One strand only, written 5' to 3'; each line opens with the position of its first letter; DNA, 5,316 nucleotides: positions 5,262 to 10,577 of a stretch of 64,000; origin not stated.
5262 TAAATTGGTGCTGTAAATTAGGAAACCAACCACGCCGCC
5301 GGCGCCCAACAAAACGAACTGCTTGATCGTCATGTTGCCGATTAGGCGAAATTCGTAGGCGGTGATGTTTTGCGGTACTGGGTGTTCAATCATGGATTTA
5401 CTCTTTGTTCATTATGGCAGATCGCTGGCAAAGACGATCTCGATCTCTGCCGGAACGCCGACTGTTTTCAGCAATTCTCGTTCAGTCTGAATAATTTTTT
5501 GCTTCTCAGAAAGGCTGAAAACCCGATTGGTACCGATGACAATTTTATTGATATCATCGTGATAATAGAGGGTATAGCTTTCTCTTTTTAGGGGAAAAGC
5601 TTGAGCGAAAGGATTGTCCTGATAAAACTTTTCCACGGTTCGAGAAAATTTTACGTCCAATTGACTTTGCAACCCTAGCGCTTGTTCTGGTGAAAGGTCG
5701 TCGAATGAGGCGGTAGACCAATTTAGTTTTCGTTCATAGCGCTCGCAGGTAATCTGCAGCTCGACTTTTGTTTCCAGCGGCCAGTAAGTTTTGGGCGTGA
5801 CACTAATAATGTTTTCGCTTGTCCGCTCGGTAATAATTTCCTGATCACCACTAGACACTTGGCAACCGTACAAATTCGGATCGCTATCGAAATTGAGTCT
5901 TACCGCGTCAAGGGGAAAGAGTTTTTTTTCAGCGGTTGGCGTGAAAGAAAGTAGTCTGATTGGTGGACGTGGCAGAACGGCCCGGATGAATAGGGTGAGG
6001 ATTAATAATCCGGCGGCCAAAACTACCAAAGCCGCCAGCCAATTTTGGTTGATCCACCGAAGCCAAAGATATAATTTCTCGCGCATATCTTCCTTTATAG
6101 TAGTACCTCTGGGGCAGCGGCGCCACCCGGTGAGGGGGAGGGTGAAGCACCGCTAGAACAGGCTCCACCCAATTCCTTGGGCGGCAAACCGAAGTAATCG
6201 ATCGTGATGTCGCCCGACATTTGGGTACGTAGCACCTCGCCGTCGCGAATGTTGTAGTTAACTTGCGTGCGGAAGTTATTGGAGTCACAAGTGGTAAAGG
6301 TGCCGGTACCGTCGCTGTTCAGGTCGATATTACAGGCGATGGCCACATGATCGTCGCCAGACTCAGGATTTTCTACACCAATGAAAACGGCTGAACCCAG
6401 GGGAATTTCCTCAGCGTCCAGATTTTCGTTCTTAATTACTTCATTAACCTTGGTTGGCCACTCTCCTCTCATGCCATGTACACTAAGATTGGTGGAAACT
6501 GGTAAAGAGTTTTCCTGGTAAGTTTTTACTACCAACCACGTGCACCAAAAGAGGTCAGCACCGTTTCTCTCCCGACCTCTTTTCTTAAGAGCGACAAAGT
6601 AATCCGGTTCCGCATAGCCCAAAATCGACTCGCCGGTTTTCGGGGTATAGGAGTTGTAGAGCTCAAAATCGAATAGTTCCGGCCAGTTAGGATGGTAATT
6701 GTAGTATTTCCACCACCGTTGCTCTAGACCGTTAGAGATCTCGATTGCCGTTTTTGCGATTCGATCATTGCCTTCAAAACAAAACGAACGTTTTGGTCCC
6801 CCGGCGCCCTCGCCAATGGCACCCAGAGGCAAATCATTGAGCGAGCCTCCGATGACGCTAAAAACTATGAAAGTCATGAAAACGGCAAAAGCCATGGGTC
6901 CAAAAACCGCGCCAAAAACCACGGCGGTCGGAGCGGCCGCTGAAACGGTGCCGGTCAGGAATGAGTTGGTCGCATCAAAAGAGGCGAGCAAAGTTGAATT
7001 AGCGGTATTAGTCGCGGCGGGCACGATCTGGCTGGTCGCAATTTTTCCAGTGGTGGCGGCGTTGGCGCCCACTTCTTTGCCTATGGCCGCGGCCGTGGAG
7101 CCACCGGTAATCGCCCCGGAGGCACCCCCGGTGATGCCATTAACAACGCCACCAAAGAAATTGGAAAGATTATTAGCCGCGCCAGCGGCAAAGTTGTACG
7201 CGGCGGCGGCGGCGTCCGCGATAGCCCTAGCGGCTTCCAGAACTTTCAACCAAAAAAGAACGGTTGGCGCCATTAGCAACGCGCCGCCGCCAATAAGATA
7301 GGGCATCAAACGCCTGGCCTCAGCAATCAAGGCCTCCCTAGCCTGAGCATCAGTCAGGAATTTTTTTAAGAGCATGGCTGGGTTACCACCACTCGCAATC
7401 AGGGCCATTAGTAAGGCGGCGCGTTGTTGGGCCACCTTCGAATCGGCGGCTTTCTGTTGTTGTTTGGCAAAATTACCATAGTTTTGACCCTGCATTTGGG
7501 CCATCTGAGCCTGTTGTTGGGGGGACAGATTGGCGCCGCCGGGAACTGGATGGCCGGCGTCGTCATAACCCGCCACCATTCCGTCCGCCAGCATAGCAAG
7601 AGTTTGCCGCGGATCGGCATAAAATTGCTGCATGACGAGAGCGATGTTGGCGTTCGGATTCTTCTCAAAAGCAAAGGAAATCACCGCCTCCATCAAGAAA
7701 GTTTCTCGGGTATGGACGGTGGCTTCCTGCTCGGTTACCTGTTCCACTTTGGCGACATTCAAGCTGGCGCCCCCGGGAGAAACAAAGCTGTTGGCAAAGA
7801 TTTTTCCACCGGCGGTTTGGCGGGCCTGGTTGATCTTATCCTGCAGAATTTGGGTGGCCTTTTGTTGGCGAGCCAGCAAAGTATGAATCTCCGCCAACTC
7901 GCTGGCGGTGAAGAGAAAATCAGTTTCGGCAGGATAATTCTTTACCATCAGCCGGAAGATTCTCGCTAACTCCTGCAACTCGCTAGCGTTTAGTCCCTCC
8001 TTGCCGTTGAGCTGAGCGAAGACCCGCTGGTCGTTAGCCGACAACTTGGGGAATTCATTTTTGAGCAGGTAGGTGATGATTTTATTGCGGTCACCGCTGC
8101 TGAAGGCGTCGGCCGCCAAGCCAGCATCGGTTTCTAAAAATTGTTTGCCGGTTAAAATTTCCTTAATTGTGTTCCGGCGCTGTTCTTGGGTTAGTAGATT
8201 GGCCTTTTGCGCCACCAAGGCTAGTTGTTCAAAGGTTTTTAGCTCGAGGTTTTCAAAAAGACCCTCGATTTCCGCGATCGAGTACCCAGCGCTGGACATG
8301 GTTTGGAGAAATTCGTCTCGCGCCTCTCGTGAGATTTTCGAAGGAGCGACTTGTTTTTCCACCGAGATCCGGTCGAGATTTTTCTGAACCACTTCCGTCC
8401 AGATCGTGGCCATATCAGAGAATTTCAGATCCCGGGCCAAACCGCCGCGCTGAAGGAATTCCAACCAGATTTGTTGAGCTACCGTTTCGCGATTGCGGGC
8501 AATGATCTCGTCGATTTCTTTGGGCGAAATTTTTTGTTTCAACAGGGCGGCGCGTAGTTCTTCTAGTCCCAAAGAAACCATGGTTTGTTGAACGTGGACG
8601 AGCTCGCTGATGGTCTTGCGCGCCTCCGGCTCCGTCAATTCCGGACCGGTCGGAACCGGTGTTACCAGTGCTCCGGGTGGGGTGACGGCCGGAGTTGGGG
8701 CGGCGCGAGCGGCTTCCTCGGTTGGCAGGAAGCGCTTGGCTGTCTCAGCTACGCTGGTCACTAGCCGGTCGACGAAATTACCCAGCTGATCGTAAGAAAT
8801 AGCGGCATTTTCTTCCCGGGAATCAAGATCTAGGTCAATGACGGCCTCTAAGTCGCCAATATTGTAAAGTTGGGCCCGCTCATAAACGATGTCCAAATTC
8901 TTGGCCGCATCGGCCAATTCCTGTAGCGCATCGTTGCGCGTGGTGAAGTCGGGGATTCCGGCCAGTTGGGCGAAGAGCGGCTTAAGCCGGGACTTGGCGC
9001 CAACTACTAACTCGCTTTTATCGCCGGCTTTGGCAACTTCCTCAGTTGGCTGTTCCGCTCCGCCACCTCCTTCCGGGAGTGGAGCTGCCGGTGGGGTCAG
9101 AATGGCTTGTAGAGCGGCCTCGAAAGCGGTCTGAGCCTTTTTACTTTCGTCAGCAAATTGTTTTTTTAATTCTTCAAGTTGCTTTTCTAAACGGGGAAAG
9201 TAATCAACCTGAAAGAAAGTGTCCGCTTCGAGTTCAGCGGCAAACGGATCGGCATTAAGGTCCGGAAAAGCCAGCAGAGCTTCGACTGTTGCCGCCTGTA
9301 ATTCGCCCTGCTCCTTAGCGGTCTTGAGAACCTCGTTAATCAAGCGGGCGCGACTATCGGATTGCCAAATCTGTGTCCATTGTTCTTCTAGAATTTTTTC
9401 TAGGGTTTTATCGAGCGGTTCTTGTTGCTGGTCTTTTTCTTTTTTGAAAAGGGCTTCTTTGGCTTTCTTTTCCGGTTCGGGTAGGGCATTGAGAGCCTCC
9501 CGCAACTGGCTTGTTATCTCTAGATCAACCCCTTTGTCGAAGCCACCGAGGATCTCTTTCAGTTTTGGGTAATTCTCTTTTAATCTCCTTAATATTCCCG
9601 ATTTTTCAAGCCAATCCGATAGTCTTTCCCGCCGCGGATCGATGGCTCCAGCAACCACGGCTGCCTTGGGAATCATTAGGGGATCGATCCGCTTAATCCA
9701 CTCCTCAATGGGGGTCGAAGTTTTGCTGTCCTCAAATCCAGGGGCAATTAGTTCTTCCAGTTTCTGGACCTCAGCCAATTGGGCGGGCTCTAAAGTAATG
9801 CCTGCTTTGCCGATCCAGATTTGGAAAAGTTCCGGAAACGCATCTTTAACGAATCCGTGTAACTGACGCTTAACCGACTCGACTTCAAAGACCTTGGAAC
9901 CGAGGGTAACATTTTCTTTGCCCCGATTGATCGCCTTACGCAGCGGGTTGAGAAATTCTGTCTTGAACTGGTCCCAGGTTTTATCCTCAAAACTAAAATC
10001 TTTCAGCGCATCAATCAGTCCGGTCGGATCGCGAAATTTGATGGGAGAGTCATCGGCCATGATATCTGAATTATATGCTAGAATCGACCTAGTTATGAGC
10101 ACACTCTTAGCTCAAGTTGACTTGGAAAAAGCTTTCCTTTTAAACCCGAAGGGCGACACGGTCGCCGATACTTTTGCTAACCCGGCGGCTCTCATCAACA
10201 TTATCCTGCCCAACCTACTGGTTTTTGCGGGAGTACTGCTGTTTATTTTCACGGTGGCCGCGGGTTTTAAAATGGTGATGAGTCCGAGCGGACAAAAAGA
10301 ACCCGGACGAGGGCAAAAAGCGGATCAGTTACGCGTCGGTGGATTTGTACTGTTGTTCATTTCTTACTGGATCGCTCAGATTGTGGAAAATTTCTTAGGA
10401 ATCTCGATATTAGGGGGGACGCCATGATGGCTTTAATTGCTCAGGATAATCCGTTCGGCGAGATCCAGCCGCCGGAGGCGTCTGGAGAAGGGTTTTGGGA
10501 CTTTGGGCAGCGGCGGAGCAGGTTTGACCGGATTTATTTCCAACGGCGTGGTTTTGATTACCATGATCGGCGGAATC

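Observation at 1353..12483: Gram-positive-type T4SS-like locus with divergent pilin array, lacking relaxase and coupling protein in the window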

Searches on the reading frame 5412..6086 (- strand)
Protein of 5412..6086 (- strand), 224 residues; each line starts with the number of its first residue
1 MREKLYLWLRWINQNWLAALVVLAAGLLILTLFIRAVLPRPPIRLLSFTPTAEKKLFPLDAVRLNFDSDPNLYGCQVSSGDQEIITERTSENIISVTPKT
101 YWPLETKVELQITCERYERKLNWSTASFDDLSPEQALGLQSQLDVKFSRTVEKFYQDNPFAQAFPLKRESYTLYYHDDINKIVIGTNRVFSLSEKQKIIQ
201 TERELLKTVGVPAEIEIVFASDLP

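Call 4: search_protein_families(library=pfam, proteins=[window:5412-6086:-], max_evalue=0.1)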
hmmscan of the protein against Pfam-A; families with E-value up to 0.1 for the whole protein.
window:5412-6086:- (224 aa): 0 families

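Call 28: search_protein_families(library=ncbifam, proteins=[window:5412-6086:-], max_evalue=0.1)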
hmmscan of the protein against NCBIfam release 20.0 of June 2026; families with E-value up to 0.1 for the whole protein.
window:5412-6086:- (224 aa): 0 families

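Call 32: search_protein_families(library=pfam, proteins=[window:5412-6086:-], max_evalue=10)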
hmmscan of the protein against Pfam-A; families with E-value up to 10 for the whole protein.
window:5412-6086:- (224 aa): 0 families

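Call 42: predict_structure(protein=window:5412-6086:-)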
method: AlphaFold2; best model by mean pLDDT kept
length: 224 residues; sequences in the alignment: 1
mean_pLDDT: 62.4   pTM: 0.33
mean pLDDT of the five models: 62.4, 62.2, 61.3, 56.1, 53.4
residues with pLDDT >= 90: 8; 70-90: 71; 50-70: 93; < 50: 52
segments of 3 or more residues with pLDDT < 50: 55-58, 118-148, 165-179
pLDDT, mean of each block of 10 residues (from residue 1): 84 83 91 72 62 51 63 70 72 71 72 58 33 40 44 63 49 46 57 72 68 59 47
secondary structure, 60 per line:
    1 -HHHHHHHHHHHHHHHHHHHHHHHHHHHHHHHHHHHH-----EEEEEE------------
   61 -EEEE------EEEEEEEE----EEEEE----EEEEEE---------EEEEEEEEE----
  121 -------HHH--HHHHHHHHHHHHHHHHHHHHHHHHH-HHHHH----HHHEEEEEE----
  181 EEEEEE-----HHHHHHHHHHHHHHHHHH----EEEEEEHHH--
elements in order: H2-37 E43-48 E62-65 E72-79 E84-88 E93-98 E108-116 H133-157 H159-163 E171-176 E181-186 H192-209 E214-219

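Call 47: fold_search(model_id=the predicted structure, library=pdb)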
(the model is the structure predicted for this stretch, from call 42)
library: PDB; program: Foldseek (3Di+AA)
matches with E <= 10: 1148; with E <= 0.001: 0
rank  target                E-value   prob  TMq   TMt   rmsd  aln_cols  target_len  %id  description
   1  3prb_B                1.2e-03  0.98  0.23  0.23  18.1       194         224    9  Structural analysis of protein folding by the Methanococcus jannaschii chaperone FKBP26 (released 2011-01-19)
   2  3prb_A                1.2e-03  0.95  0.22  0.22  17.4       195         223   10  Structural analysis of protein folding by the Methanococcus jannaschii chaperone FKBP26 (released 2011-01-19)
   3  3gku_A                5.0e-02  0.47  0.22  0.23  15.5       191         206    7  Crystal structure of a probable RNA-binding protein from Clostridium symbiosum ATCC 14940 (released 2009-03-31)
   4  1yj7_A                6.4e-02  0.15  0.17  0.21  15.3       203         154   10  Crystal structure of enteropathogenic E.coli (EPEC) type III secretion system protein EscJ (released 2005-06-07)
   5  4rvn_B                7.2e-02  0.85  0.21  0.12   5.3        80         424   19  Crystal structure of a Putative Acyl-CoA ligase (BT_0428) from Bacteroides thetaiotaomicron VPI-5482 at 2.20 A resolut (released 2015-01-21)
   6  4r1l_B                8.1e-02  0.25  0.21  0.13  15.4       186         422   13  Crystal structure of a Putative Acyl-CoA ligase (BT_0428) from Bacteroides thetaiotaomicron VPI-5482 at 2.42 A resolut (released 2014-08-27)
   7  9euf_C                8.1e-02  0.16  0.18  0.13  22.1       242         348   11  Cryo-EM structure of Staphylococcus aureus bacteriophage phi812 baseplate in the pre-contraction state - complete (released 2025-04-09)
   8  2dyj_A                9.8e-02  0.90  0.21  0.45   7.1        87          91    8  Crystal structure of ribosome-binding factor A from Thermus thermophilus HB8 (released 2007-03-14)
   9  4r1m_B                1.0e-01  0.54  0.19  0.11   6.1        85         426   19  Crystal structure of a Putative Acyl-CoA ligase (BT_0428) from Bacteroides thetaiotaomicron VPI-5482 at 2.48 A resolut (released 2014-08-27)
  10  3lno_F                1.1e-01  0.95  0.20  0.39   3.3        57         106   21  Crystal Structure of Domain of Unknown Function DUF59 from Bacillus anthracis (released 2010-02-16)
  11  9vzk_T                1.1e-01  0.23  0.22  0.12  18.4       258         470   13  Cryo-EM structure of bacteriophage P1 baseplate in C3 (released 2025-10-22)
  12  7eea_C                1.2e-01  0.92  0.22  0.09   4.1        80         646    6  Cyanophage Pam1 tailspike receptor-binding domain (released 2021-10-20)
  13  1h6e_A                1.2e-01  0.54  0.20  0.21  10.2        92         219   10  MU2 ADAPTIN SUBUNIT (AP50) OF AP2 ADAPTOR (SECOND DOMAIN), COMPLEXED WITH CTLA-4 INTERNALIZATION PEPTIDE TTGVYVKMPPT (released 2001-11-28)
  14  3gku_C                1.2e-01  0.23  0.19  0.28  15.2       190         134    7  Crystal structure of a probable RNA-binding protein from Clostridium symbiosum ATCC 14940 (released 2009-03-31)
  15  3lno_A                1.6e-01  0.87  0.20  0.37   3.7        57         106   19  Crystal Structure of Domain of Unknown Function DUF59 from Bacillus anthracis (released 2010-02-16)
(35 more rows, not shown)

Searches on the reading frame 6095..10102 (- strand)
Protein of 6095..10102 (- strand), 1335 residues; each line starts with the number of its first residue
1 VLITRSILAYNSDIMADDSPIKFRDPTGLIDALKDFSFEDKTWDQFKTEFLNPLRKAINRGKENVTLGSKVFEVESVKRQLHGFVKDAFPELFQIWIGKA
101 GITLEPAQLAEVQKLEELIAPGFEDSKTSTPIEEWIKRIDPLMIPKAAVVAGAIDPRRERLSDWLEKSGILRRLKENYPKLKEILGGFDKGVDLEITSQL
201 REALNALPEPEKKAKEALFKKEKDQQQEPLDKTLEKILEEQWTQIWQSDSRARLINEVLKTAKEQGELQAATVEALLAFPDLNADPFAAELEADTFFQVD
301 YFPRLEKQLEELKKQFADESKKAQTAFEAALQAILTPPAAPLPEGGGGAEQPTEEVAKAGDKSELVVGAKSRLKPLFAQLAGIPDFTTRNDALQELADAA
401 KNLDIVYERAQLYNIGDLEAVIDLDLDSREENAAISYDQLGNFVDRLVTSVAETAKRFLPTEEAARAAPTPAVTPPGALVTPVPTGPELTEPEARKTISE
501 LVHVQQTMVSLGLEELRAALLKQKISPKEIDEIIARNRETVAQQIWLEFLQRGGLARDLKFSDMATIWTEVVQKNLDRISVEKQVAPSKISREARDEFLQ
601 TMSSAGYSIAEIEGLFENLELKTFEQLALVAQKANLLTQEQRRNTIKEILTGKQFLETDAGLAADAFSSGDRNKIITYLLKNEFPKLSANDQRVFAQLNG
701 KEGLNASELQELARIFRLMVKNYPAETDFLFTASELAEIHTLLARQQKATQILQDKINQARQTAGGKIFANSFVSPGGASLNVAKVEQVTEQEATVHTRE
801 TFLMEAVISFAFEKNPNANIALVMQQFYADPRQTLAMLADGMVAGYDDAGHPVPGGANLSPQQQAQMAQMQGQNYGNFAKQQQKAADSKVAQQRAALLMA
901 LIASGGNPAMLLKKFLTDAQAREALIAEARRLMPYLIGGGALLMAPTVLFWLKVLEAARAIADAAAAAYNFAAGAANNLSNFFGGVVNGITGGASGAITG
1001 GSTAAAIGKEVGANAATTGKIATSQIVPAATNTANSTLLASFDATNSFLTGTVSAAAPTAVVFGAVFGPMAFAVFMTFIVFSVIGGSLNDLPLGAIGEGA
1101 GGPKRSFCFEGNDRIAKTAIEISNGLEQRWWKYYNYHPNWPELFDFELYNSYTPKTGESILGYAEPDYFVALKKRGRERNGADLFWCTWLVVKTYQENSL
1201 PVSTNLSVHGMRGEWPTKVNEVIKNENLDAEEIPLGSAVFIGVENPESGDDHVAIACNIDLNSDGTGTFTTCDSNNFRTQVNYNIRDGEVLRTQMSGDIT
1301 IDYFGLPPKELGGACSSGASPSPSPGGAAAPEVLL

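Call 4: search_protein_families(library=pfam, proteins=[window:6095-10102:-], max_evalue=0.1)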
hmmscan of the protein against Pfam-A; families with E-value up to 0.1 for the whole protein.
window:6095-10102:- (1335 aa): 0 families

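Call 28: search_protein_families(library=ncbifam, proteins=[window:6095-10060:-], max_evalue=0.1)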
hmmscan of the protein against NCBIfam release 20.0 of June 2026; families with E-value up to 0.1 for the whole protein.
window:6095-10060:- (1321 aa): 0 families

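Call 33: find_homologous_proteins(query=window:6095-10060:-, max_evalue=0.001)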
Query window:6095-10060:- (1321 aa): 1 proteins with E <= 0.001 among 8000 candidates.
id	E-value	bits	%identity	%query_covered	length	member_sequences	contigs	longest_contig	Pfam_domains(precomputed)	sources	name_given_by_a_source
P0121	0.0e+0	2936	100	100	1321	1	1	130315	-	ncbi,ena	-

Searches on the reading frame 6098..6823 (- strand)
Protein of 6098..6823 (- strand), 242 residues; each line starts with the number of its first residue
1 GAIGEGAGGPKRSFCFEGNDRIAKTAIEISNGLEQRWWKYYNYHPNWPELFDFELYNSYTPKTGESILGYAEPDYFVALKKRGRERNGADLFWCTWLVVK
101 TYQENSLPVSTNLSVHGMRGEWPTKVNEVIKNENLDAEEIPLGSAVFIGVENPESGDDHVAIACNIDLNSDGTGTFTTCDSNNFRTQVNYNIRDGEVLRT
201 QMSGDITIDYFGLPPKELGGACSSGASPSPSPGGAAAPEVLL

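Call 31: search_solved_structures(query=window:6098-6823:-, max_evalue=10)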
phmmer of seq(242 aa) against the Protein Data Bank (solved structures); distinct sequences matched with E-value up to 10: 0.

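Call 32: search_protein_families(library=pfam, proteins=[window:6098-6823:-], max_evalue=10)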
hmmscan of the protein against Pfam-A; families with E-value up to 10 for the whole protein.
seq(242 aa): 1 family
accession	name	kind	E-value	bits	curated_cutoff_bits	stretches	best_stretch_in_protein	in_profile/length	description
PF17892.7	Cadherin_5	-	0.019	15.2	26.5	1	166-208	55-97/98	Cadherin-like domain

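Call 46: search_protein_representatives(protein=window:6170-6796:-)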
Query: 209 residues. Proteins with E-value up to 0.001 (for the whole library): 91; up to 1e-10: 13; up to 1e-30: 4. The best 91 are listed.
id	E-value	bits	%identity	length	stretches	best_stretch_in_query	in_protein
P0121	2.7e-142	488.1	100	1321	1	1-209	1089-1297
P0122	4.9e-43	163.5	47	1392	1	3-205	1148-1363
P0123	4.7e-39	150.5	39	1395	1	3-207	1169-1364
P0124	4.3e-34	134.3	39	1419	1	2-207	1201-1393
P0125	4.5e-17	78.7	37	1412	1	12-184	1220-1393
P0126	1.2e-15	74.0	34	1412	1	10-188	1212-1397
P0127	1.4e-15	73.7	39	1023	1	8-156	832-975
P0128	9.8e-15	71.0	30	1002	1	6-208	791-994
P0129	4.6e-14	68.8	38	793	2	76-205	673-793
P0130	3.5e-13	65.9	34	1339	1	12-203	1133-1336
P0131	7.1e-12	61.6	33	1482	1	11-187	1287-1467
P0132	2.4e-11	59.9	32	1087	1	12-205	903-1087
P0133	3.6e-11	59.4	32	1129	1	8-189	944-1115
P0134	1.2e-10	57.6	33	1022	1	23-207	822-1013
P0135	6.4e-10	55.3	31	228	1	4-157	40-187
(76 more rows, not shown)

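Call 52: search_solved_structures(query=A1, max_evalue=10, show_alignments=2)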
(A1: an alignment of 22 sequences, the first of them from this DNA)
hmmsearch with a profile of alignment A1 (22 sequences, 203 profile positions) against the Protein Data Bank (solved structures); distinct sequences matched with E-value up to 10: 6.
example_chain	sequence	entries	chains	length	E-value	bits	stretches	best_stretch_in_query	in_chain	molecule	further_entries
5t1q_A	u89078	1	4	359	0.028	16.9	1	90-173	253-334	N-acetylmuramoyl-L-alanine amidase domain-containing protein SAOUHSC_02979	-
4fdy_A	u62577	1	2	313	0.23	13.9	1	121-158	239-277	Similar to lipoprotein, NLP/P60 family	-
9ubf_A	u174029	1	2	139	0.45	12.9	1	126-162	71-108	Cell wall hydrolase Tn916-like,CTn7-Orf16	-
5mu3_B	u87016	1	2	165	0.68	12.4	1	22-53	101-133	Central kinetochore subunit CTF19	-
9b0a_A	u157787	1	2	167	1.1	11.6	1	68-109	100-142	GA10 nanobody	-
3zxu_B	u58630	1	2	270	1.5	11.3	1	25-53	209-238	CTF19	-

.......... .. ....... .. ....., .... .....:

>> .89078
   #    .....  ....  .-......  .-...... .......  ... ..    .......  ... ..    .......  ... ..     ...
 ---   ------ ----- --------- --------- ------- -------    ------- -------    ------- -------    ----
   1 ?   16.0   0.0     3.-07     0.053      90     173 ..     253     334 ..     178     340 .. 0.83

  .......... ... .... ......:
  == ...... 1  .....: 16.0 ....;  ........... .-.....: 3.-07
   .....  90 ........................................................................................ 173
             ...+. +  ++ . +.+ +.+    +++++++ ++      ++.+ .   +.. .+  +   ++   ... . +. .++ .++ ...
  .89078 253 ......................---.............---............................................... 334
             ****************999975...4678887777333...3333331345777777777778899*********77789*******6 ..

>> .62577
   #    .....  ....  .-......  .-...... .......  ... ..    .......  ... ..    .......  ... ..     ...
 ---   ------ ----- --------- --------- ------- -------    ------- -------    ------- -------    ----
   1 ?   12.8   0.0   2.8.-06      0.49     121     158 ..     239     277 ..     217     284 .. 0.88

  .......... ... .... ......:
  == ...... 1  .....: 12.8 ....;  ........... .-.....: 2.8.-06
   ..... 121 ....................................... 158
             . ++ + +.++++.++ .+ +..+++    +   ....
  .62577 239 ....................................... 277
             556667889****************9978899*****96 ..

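Call 53: search_protein_families(library=pfam, alignment_id=A1, max_evalue=1)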
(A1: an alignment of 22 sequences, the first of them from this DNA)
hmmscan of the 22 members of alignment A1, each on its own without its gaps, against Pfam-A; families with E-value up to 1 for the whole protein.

A. member 1, seq(219 aa): 1 family
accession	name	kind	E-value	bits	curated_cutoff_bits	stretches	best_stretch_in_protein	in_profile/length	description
PF17892.7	Cadherin_5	-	0.016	15.5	26.5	1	162-204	55-97/98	Cadherin-like domain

B. families by the number of members that match (of 22 scanned): 9 families
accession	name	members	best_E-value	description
PF05257.22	CHAP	17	1.1e-07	CHAP domain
PF00877.26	NLPC_P60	9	0.00097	NlpC/P60 family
PF12671.13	Amidase_6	2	2.4e-05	Putative amidase domain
PF06940.17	DUF1287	2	0.0025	Domain of unknown function (DUF1287)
PF22462.2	Ctf19_RWD2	2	0.058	Ctf19, second RWD domain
PF12920.12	TcdA_TcdB_pore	1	0.005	TcdA/TcdB pore forming domain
PF21653.3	pulA_all-beta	1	0.015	Pullulanase, all-beta domain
PF17892.7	Cadherin_5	1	0.016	Cadherin-like domain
PF11895.13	Peroxidase_ext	1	0.095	Fungal peroxidase extension region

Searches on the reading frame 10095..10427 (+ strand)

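Call 28: search_protein_families(library=ncbifam, proteins=[window:10095-10427:+], max_evalue=0.1)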
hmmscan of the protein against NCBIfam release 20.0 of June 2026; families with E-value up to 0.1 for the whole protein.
window:10095-10427:+ (110 aa): 1 family
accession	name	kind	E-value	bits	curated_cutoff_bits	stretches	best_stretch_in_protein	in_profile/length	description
TIGR03943.1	TIGR03943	equivalog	0.087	12.2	88.8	0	32-89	7-64/221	TIGR03943 family putative permease subunit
